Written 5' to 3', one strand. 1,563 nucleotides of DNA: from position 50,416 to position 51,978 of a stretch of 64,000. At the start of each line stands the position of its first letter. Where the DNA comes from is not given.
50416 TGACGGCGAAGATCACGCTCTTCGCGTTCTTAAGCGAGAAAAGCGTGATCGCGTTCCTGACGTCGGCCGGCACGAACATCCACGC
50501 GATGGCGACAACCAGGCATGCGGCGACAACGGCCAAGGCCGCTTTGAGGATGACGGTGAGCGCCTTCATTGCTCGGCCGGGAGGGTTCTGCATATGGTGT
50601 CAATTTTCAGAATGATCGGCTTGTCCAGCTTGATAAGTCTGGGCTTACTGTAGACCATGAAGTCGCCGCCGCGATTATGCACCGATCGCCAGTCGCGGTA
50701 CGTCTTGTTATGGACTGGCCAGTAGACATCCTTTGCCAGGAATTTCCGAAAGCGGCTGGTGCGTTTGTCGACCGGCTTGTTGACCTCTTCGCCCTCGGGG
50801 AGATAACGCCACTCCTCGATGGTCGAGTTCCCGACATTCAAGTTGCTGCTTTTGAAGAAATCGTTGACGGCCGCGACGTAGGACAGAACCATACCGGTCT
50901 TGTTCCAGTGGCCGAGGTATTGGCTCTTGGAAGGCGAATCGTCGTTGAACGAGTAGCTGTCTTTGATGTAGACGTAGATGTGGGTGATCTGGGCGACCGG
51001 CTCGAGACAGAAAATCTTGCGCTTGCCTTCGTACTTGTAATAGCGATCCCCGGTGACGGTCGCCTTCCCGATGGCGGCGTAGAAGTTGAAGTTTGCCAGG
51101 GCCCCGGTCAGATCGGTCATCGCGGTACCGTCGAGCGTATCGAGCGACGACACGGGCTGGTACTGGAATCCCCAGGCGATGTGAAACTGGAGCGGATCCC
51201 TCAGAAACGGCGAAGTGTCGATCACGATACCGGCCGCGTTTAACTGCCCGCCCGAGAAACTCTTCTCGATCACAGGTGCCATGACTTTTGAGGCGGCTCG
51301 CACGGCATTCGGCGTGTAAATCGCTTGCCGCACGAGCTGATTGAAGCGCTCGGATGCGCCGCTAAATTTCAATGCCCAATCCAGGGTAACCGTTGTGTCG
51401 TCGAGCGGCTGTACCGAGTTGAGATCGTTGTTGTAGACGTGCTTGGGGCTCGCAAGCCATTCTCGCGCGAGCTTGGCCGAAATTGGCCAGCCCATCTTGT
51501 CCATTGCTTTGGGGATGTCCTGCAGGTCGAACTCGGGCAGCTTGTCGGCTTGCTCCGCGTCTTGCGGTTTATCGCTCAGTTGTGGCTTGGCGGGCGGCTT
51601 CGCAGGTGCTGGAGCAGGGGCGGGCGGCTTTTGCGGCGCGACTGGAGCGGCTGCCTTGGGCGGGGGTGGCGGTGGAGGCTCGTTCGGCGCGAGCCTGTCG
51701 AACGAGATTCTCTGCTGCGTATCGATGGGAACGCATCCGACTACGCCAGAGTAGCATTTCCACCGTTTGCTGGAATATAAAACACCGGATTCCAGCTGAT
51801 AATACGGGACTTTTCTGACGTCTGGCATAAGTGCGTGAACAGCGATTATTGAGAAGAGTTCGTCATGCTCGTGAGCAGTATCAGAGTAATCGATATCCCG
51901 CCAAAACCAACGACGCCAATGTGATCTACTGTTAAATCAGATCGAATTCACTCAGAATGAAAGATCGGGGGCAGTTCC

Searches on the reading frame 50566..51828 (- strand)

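Call 42: search_protein_families(library=pfam, proteins=[window:50566-51828:-], max_evalue=0.001)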
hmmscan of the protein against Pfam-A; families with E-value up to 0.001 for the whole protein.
window:50566-51828:- (420 aa): 1 family
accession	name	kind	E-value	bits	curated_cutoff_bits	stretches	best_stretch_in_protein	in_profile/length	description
PF19940.4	DUF6402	-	3.9e-72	243.2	26.4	1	100-408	1-277/278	Family of unknown function (DUF6402)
